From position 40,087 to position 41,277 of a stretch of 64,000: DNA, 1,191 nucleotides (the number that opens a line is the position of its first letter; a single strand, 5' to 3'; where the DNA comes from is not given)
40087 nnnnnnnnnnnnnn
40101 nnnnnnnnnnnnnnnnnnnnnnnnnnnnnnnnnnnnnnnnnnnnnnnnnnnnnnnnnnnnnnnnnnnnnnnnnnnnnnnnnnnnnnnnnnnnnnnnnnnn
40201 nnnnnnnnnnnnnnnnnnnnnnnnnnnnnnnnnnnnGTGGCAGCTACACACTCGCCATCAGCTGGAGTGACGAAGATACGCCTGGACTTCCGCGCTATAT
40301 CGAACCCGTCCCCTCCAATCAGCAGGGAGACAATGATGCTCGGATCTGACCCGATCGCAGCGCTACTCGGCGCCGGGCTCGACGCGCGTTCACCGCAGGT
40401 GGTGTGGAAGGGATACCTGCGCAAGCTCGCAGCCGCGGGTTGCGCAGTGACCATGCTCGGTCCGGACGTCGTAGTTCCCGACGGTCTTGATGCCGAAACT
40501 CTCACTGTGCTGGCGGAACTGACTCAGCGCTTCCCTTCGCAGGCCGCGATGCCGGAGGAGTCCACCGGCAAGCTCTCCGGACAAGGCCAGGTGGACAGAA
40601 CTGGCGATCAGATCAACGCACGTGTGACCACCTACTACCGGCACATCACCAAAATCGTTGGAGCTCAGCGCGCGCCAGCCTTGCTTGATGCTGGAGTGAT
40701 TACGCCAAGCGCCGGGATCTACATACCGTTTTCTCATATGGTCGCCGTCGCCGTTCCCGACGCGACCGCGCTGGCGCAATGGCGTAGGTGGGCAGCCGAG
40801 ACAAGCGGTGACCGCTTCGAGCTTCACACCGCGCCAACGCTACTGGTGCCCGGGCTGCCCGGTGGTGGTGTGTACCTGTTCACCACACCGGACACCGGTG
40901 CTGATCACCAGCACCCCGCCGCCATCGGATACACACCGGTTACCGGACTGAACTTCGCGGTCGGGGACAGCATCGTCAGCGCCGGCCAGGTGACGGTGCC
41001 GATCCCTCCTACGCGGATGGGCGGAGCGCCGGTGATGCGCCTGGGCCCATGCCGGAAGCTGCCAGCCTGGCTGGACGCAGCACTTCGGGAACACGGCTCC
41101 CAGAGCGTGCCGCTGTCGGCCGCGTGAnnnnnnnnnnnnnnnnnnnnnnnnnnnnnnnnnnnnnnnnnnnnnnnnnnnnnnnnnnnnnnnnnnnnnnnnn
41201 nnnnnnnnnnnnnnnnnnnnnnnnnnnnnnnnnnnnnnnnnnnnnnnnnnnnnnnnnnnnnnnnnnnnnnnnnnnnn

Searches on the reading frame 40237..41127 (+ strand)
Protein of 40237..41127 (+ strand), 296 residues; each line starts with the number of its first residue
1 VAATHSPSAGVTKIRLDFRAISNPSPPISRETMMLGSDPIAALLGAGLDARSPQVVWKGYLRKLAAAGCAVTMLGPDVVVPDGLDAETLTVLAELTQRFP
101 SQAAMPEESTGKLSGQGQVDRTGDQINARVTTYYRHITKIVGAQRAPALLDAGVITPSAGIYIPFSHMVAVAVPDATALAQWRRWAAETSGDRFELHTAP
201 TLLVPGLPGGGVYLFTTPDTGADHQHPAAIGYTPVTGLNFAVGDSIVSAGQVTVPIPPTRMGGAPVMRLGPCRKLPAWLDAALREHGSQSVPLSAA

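Call 34: search_protein_families(library=ncbifam, proteins=[window:40237-41127:+], max_evalue=0.01)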
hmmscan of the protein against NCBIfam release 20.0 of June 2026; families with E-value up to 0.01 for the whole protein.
window:40237-41127:+ (296 aa): 0 families

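Call 74: search_protein_families(library=pfam, proteins=[window:40237-41127:+], max_evalue=1)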
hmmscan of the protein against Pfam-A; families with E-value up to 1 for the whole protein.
window:40237-41127:+ (296 aa): 1 family
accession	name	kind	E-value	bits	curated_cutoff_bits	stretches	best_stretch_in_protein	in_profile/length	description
PF09163.16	Form-deh_trans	-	0.17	12.1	22.1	1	56-75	7-26/44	Formate dehydrogenase N, transmembrane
